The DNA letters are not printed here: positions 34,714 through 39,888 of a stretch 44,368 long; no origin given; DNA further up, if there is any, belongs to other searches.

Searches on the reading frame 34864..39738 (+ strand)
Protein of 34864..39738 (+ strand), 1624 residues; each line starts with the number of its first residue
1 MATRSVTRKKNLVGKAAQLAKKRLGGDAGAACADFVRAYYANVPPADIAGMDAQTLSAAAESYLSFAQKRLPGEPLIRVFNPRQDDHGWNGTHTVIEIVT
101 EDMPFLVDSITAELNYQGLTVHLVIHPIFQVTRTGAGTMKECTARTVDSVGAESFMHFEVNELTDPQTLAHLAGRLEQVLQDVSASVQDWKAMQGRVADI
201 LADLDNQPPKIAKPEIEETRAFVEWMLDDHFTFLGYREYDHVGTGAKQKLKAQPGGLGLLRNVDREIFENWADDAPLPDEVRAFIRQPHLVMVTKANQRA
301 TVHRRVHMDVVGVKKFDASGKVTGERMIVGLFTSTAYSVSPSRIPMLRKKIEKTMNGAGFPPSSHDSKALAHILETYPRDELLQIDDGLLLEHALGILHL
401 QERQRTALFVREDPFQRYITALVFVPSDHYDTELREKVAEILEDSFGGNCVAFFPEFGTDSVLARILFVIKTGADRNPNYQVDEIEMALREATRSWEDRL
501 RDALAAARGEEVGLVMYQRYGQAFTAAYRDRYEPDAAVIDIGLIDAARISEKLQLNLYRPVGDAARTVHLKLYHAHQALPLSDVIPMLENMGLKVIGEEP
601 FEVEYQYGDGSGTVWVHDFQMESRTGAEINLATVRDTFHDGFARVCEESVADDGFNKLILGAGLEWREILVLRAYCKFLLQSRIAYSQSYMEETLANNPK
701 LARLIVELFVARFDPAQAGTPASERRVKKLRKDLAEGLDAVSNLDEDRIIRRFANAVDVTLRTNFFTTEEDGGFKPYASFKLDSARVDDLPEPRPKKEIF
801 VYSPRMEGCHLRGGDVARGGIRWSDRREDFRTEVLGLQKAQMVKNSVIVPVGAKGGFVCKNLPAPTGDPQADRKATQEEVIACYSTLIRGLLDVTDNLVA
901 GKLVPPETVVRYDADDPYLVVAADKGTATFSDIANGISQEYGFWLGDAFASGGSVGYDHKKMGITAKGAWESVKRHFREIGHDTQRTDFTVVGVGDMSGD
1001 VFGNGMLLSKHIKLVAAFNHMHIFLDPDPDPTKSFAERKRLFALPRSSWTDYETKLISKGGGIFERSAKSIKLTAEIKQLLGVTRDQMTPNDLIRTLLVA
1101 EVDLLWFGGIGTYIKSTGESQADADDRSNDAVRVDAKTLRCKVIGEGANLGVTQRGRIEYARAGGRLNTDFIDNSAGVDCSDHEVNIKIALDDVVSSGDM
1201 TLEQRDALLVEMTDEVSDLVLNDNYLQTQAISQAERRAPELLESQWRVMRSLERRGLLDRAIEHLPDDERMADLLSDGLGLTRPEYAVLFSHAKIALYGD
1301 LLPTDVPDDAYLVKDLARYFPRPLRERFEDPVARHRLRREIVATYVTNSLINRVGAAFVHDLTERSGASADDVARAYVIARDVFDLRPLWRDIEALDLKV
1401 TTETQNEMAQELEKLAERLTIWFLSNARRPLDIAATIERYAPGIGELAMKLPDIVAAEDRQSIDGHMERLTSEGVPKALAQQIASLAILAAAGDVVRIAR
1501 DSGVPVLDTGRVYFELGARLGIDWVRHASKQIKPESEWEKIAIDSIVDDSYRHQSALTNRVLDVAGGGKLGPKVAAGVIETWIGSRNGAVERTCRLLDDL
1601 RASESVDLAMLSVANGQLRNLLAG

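Call 65: search_protein_families(library=pfam, proteins=[window:34864-39738:+], max_evalue=0.001)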
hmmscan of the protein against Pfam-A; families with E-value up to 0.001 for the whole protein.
window:34864-39738:+ (1624 aa): 8 families
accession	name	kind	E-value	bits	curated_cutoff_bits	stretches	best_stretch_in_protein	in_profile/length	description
PF05088.18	Bac_GDH_CD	-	1.8e-265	881.5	22.8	1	734-1233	2-496/497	Bacterial NAD-glutamate dehydrogenase, catalytic domain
PF21074.2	GDH_C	-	9.9e-117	390.3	26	1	1278-1619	1-338/339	Glutamate dehydrogenase, C-terminal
PF21075.3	GDH_ACT1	-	2.3e-46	157.6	23.7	1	35-176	1-144/144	Glutamate dehydrogenase, ACT1 domain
PF21078.2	GDH_HM3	-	1.3e-27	96.1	24.6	1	651-715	2-66/66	Glutamate dehydrogenase, helical motif 3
PF21077.3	GDH_ACT3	-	1.8e-26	92.1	22.2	1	553-633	2-79/80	Glutamate dehydrogenase, ACT3 domain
PF21076.3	GDH_ACT2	-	1.6e-24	86.7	22.8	1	408-497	2-90/90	Glutamate dehydrogenase, ACT2 domain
PF21073.2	GDH_HM1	-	6.4e-24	84.1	21.2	1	344-403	1-60/60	Glutamate dehydrogenase, helical motif 1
PF21079.2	GDH_HM2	-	7.8e-12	45.4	21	1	503-546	1-44/45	Glutamate dehydrogenase, helical motif 2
